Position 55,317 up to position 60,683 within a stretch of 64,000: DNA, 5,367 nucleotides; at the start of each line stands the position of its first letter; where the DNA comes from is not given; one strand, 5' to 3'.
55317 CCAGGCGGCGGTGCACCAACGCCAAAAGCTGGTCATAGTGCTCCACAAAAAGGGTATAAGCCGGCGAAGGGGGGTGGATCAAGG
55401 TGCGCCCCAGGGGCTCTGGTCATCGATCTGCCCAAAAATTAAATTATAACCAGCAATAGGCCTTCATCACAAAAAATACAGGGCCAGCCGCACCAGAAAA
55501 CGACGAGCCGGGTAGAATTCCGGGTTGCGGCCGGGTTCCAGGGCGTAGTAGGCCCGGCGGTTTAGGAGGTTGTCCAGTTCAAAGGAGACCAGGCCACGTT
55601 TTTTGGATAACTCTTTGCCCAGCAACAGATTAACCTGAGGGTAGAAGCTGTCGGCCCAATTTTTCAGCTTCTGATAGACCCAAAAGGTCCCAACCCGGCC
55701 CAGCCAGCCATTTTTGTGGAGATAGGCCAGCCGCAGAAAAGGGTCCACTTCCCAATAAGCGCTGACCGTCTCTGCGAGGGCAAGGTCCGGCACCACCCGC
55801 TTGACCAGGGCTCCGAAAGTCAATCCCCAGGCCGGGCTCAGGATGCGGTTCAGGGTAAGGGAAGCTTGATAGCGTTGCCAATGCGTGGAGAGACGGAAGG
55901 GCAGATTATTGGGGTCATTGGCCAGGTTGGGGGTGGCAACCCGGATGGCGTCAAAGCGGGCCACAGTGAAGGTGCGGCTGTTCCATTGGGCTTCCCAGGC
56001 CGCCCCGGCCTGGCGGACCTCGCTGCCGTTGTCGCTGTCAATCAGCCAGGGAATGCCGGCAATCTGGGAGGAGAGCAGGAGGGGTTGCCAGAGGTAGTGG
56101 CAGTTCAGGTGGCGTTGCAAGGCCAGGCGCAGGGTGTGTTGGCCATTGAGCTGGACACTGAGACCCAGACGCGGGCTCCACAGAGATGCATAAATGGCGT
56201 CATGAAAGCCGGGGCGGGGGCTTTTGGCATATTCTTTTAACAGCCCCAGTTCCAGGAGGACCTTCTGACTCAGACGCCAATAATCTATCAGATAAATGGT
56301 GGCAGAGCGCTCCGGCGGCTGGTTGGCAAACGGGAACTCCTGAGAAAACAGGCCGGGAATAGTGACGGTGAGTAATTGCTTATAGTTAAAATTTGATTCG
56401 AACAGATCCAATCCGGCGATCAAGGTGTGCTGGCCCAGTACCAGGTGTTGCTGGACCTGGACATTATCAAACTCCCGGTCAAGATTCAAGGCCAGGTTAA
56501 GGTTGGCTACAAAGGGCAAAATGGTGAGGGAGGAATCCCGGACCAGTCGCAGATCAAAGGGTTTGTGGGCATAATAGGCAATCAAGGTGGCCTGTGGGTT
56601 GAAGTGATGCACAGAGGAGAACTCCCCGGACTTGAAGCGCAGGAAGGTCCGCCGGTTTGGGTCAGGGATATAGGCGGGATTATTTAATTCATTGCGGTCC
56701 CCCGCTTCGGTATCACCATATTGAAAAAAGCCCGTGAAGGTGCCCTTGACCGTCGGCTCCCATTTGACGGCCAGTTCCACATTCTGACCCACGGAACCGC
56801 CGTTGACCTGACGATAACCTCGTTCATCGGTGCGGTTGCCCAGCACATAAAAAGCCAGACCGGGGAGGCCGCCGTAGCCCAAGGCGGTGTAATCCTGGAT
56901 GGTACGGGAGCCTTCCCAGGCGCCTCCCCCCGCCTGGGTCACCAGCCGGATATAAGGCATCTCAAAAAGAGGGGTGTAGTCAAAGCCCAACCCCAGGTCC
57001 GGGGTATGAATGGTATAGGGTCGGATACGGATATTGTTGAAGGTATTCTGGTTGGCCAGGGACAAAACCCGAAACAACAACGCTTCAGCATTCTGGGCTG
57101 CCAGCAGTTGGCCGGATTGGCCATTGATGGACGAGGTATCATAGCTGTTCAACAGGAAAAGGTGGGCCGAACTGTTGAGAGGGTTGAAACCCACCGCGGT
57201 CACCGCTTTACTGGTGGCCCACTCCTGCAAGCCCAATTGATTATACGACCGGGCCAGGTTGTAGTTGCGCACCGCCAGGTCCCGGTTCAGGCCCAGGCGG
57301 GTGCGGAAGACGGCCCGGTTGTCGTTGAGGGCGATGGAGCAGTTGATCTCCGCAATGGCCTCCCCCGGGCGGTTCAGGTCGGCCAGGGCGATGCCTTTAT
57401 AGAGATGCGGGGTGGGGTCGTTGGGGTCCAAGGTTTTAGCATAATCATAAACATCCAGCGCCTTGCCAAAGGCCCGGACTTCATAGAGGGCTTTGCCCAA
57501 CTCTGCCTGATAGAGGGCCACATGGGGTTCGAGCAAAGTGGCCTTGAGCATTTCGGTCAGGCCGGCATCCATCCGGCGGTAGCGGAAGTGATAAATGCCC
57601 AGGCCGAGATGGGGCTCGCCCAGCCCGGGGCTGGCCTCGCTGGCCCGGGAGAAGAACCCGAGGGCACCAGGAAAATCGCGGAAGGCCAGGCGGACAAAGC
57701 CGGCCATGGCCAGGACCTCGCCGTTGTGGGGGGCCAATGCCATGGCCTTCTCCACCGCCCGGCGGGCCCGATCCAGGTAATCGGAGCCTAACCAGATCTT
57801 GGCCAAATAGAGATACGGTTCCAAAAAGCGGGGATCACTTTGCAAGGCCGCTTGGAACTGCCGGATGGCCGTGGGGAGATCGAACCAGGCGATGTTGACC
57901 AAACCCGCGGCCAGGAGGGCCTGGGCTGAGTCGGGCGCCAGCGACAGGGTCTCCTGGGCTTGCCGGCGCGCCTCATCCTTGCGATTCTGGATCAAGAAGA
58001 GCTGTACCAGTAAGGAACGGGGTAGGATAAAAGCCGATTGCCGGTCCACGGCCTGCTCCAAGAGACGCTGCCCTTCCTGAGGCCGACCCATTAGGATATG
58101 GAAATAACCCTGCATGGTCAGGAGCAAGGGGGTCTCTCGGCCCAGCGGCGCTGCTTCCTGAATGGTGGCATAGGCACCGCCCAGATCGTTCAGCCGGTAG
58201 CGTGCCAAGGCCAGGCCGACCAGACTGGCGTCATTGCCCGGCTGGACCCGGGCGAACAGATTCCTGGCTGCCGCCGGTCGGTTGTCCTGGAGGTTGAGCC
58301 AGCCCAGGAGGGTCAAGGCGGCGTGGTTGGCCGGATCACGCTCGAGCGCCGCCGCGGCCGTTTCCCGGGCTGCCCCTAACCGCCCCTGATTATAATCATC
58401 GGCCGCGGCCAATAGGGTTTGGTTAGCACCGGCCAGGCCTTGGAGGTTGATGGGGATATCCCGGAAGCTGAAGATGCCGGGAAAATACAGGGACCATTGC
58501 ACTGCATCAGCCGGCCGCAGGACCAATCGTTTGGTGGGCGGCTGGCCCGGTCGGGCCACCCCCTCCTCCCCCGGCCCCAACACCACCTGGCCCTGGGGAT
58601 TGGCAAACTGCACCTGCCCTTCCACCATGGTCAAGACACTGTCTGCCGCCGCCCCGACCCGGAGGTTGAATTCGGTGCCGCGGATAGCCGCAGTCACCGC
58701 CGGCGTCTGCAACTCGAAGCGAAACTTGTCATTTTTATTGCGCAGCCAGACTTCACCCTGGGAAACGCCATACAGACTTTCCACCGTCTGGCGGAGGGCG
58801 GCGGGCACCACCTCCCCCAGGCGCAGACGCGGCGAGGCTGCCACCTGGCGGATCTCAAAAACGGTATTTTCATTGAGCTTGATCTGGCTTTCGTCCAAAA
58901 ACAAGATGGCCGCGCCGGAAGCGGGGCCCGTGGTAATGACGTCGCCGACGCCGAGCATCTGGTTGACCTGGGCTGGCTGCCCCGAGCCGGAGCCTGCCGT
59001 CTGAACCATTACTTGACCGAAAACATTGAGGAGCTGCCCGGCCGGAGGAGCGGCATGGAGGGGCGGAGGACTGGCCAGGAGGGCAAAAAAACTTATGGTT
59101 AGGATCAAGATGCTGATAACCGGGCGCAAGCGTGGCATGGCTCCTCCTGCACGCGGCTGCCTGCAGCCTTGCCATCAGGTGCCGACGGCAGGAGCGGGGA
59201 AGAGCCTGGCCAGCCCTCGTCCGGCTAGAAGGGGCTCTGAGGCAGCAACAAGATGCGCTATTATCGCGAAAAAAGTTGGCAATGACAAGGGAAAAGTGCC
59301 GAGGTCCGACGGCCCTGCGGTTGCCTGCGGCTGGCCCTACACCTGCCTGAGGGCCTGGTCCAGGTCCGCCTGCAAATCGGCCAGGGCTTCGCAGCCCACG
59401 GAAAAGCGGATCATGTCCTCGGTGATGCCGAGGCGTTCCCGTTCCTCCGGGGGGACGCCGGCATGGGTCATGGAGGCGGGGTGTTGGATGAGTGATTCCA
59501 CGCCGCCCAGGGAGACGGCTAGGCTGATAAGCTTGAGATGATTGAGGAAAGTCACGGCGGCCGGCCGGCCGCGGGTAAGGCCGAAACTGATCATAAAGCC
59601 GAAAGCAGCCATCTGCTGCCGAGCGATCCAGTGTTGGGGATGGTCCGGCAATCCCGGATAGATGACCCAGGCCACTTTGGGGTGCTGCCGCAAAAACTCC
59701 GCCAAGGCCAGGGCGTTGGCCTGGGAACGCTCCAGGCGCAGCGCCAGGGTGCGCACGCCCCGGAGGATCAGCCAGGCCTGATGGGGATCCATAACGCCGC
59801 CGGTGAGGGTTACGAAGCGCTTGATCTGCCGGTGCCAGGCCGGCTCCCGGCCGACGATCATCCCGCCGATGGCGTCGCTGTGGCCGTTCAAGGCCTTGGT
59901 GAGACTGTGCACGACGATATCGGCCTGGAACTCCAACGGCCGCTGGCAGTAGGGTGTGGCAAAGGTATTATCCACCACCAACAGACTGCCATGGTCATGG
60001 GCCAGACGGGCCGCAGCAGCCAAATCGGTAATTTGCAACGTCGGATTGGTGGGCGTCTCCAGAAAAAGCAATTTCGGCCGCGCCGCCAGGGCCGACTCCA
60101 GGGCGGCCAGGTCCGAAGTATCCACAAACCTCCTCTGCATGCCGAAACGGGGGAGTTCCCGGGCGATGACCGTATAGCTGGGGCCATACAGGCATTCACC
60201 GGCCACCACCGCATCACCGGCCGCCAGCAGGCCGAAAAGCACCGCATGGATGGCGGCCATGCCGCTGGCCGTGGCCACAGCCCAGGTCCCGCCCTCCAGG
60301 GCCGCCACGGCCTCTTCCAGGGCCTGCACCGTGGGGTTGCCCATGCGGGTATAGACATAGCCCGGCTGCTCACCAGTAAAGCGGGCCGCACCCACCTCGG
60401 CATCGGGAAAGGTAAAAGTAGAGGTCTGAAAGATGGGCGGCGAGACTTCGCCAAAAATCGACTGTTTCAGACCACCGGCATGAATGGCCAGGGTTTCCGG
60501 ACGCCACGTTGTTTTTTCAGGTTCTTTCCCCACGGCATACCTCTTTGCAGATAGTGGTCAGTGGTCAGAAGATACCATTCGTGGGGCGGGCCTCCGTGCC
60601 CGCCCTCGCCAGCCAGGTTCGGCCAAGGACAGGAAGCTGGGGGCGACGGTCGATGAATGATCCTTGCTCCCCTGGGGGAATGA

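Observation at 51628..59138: Tightly coupled five-gene cluster: FecR-TPR-barrel giant, orphan B12-binding sensor module and a DevCAB-like ABC exporter without a TolC gene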

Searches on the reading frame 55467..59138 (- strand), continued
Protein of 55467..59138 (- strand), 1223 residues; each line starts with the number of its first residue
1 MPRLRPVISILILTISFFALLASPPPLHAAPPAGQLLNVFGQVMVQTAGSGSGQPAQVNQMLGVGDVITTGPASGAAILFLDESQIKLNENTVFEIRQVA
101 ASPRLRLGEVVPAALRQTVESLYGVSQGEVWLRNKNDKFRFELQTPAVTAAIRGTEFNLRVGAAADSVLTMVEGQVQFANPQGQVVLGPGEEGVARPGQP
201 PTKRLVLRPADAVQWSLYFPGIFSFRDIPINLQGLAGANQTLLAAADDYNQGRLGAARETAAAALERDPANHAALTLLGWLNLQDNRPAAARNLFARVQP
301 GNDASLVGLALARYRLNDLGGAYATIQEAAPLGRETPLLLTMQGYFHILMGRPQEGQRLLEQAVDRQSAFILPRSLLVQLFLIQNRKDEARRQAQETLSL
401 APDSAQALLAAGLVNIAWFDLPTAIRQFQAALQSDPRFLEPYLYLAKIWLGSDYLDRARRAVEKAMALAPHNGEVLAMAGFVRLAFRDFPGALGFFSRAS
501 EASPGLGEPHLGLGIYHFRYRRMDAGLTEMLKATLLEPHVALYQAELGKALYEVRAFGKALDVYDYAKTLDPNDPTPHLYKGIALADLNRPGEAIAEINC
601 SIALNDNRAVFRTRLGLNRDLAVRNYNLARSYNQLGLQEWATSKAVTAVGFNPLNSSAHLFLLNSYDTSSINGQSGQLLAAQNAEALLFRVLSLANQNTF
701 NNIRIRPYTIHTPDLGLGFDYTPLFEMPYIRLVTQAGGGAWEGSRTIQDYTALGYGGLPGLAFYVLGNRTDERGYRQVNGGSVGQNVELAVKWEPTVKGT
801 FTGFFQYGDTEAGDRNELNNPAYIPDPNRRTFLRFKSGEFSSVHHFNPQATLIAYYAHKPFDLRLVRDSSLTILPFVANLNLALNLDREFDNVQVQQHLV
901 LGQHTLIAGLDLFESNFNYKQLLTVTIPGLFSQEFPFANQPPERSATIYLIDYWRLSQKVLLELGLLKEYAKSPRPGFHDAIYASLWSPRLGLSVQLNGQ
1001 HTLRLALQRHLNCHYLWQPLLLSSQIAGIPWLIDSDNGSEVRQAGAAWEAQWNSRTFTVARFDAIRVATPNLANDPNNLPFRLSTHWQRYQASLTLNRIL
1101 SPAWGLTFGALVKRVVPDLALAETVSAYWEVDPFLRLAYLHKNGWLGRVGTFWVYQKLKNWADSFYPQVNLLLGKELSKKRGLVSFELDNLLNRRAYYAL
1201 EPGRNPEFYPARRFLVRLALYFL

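Call 70: search_protein_families(library=pfam, alignment_id=A4, max_evalue=0.01)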
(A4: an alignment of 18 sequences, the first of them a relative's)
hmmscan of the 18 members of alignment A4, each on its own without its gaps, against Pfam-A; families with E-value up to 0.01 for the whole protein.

A. member 1, P0103 (1223 aa): 11 families
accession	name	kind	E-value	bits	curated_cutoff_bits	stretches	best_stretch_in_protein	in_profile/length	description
PF14559.12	TPR_19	-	1.9e-15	57.4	25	2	420-477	6-63/68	Tetratricopeptide repeat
PF04773.18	FecR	-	4.7e-11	43.4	24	1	66-177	1-97/97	FecR protein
PF07719.23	TPR_2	-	2.5e-10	40.1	27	0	442-472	4-34/34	Tetratricopeptide repeat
PF13432.12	TPR_16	-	1.1e-09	39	32.7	1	245-299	4-58/65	Tetratricopeptide repeat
PF25062.1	ARM_TT21_N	-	6.3e-09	36.3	40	0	244-299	106-163/222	Tetratricopeptide repeat protein 21 N-terminal ARM repeat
PF13428.12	TPR_14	-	6.5e-07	29.9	23.5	0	244-279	7-42/44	Tetratricopeptide repeat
PF13371.12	TPR_9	-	1.4e-05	25.4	35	0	553-606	7-60/73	Tetratricopeptide repeat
PF23914.1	TPR_CcmH_CycH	-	9.4e-05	22.7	42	0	430-476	41-87/158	Cytochrome c-type biogenesis protein H TPR domain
PF13414.12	TPR_11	-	0.00082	19.5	26.8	0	548-587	1-40/42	TPR repeat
PF09613.16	HrpB1_HrpK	-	0.0015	18.7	29.3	0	339-409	47-116/126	Bacterial type III secretion protein (HrpB1_HrpK)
PF13431.12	TPR_17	-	0.0016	19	24.4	0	264-292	5-33/34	Tetratricopeptide repeat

B. families by the number of members that match (of 18 scanned): 30 families (the first 25 are shown)
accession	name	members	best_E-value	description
PF07719.23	TPR_2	18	6e-27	Tetratricopeptide repeat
PF13432.12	TPR_16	18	8.4e-27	Tetratricopeptide repeat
PF14559.12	TPR_19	18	2.2e-26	Tetratricopeptide repeat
PF13428.12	TPR_14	18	2.1e-18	Tetratricopeptide repeat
PF25062.1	ARM_TT21_N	18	1.3e-14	Tetratricopeptide repeat protein 21 N-terminal ARM repeat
PF23914.1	TPR_CcmH_CycH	18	2.8e-14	Cytochrome c-type biogenesis protein H TPR domain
PF13431.12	TPR_17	18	1.5e-13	Tetratricopeptide repeat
PF04773.18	FecR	18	2.1e-12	FecR protein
PF13371.12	TPR_9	18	3.2e-11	Tetratricopeptide repeat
PF13414.12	TPR_11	16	5.3e-13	TPR repeat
PF00515.34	TPR_1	15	7.4e-14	Tetratricopeptide repeat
PF12895.13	ANAPC3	14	5.9e-10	Anaphase-promoting complex, cyclosome, subunit 3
PF13181.12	TPR_8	13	1.2e-10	Tetratricopeptide repeat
PF00593.30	TonB_dep_Rec_b-barrel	10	5.8e-12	TonB dependent receptor-like, beta-barrel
PF13424.12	TPR_12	10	5.8e-09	Tetratricopeptide repeat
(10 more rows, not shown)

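Call 83: search_protein_families(library=pfam, proteins=[P0169, P0109], max_evalue=0.001)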
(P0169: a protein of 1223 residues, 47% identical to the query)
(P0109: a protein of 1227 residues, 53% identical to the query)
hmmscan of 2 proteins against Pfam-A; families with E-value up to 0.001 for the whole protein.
P0169 (1223 aa): 10 families
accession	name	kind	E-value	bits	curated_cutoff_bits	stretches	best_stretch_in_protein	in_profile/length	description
PF14559.12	TPR_19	-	1.1e-19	70.9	25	2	358-423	1-66/68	Tetratricopeptide repeat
PF07719.23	TPR_2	-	3.8e-16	58.3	27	0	418-448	3-33/34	Tetratricopeptide repeat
PF13432.12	TPR_16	-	5.3e-16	59.2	32.7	1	361-416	10-65/65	Tetratricopeptide repeat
PF25062.1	ARM_TT21_N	-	5.2e-14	52.9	40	1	336-461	88-213/222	Tetratricopeptide repeat protein 21 N-terminal ARM repeat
PF13428.12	TPR_14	-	3.2e-11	43.2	23.5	0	418-458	3-43/44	Tetratricopeptide repeat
PF04773.18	FecR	-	1.5e-10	41.9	24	1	77-186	1-96/97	FecR protein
PF00593.30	TonB_dep_Rec_b-barrel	-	2.8e-08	34.5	27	1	789-1018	27-250/436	TonB dependent receptor-like, beta-barrel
PF25183.1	OMP_b-brl_4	-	1.8e-07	30.4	30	1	768-894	148-295/838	Outer membrane beta barrel domain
PF13431.12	TPR_17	-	3.3e-06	27.4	24.4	0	439-458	2-21/34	Tetratricopeptide repeat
PF23914.1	TPR_CcmH_CycH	-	6e-06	26.6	42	0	409-510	43-147/158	Cytochrome c-type biogenesis protein H TPR domain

P0109 (1227 aa): 15 families
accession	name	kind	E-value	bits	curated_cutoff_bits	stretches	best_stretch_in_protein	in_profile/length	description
PF14559.12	TPR_19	-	3.8e-20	72.4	25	1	252-305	4-57/68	Tetratricopeptide repeat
PF07719.23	TPR_2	-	2.8e-12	46.2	27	0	245-272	7-34/34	Tetratricopeptide repeat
PF13432.12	TPR_16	-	8.3e-12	45.8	32.7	1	243-301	1-59/65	Tetratricopeptide repeat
PF25062.1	ARM_TT21_N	-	1.3e-10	41.9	40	0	252-301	113-164/222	Tetratricopeptide repeat protein 21 N-terminal ARM repeat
PF23914.1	TPR_CcmH_CycH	-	3.1e-10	40.6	42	1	399-503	43-150/158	Cytochrome c-type biogenesis protein H TPR domain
PF13414.12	TPR_11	-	1e-08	35.2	26.8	0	422-448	10-36/42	TPR repeat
PF04773.18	FecR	-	1.6e-08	35.3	24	1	67-176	2-96/97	FecR protein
PF13431.12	TPR_17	-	2.7e-07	30.8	24.4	0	263-293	3-33/34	Tetratricopeptide repeat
PF00593.30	TonB_dep_Rec_b-barrel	-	6.1e-07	30.1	27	1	769-1014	23-239/436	TonB dependent receptor-like, beta-barrel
PF13428.12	TPR_14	-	3.3e-06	27.7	23.5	0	376-411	5-40/44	Tetratricopeptide repeat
PF00515.34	TPR_1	-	3.9e-06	26.9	27.8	0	408-439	3-34/34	Tetratricopeptide repeat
PF25060.1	ARM_TT21_2nd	-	0.00016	21.7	27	0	409-451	225-267/270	Tetratricopeptide repeat protein 21 second ARM domain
PF13371.12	TPR_9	-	0.00019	21.8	35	0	554-610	7-63/73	Tetratricopeptide repeat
PF13181.12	TPR_8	-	0.00034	21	25.7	0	274-301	2-29/34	Tetratricopeptide repeat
PF25063.1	ARM_TT21_C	-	0.00055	20.3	35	0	245-298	101-154/209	Tetratricopeptide repeat protein 21 C-terminal ARM domain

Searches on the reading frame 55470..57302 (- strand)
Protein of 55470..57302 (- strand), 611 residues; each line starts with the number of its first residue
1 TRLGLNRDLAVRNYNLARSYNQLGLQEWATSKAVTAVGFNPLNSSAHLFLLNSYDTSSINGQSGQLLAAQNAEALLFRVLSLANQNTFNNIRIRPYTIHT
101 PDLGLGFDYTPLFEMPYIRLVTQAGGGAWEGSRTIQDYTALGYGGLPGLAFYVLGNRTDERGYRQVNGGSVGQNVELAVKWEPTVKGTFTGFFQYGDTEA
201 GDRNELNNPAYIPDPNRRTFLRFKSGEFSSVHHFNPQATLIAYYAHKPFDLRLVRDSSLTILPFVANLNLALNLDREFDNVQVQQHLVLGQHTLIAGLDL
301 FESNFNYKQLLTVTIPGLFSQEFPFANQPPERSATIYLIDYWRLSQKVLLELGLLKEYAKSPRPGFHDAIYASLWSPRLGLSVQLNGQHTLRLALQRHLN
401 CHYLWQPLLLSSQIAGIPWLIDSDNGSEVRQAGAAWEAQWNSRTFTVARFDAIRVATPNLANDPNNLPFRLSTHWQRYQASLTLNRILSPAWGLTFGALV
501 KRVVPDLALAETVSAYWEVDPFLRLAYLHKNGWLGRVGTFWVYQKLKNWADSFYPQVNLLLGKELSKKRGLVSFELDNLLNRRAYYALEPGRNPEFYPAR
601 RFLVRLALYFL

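Call 67: search_protein_families(library=pfam, proteins=[window:55470-57302:-], max_evalue=1)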
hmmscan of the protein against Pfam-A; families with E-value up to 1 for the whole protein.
window:55470-57302:- (611 aa): 1 family
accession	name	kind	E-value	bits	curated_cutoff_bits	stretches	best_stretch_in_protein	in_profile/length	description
PF16700.10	SNCAIP_SNCA_bd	-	0.24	11.7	27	1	379-400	12-33/46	Synphilin-1 alpha-Synuclein-binding domain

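Call 68: search_solved_structures(query=window:55470-57302:-, max_evalue=10)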
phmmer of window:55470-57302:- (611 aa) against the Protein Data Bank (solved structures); distinct sequences matched with E-value up to 10: 1.
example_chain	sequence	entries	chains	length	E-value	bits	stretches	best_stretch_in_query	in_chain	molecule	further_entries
2d0o_B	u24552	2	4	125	0.47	12.4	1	386-481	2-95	diol dehydratase-reactivating factor small subunit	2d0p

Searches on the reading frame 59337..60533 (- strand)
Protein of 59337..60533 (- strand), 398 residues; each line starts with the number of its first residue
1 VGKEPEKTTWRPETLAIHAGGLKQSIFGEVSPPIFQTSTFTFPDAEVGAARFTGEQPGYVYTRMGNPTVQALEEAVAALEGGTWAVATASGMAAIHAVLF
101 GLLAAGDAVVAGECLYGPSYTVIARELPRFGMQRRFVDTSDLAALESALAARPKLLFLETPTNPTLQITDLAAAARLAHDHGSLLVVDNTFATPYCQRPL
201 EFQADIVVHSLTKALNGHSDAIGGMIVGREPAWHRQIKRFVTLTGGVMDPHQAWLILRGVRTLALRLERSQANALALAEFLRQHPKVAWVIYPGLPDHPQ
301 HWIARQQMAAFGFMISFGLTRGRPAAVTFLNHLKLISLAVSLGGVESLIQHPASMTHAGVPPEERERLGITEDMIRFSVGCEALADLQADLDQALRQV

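Call 67: search_protein_families(library=pfam, proteins=[window:59337-60533:-], max_evalue=1)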
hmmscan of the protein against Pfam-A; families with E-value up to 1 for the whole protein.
window:59337-60533:- (398 aa): 6 families
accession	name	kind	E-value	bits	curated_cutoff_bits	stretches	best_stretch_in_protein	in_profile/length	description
PF01053.26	Cys_Met_Meta_PP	-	2.2e-146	487.7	27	1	13-395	1-380/381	Cys/Met metabolism PLP-dependent enzyme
PF00155.27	Aminotran_1_2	-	3.8e-09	36.6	19.7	1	65-216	39-222/361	Aminotransferase class I and II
PF06838.17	Met_gamma_lyase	-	4.9e-06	25.8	24.2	1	42-234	34-244/405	Methionine gamma-lyase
PF01212.27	Beta_elim_lyase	-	8.1e-06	25.8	27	1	65-285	30-269/288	Beta-eliminating lyase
PF01041.23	DegT_DnrJ_EryC1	-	0.00086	19.1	19.8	1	66-237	23-195/360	DegT/DnrJ/EryC1/StrS aminotransferase family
PF00266.25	Aminotran_5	-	0.033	13.6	21.5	1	140-213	127-201/371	Aminotransferase class-V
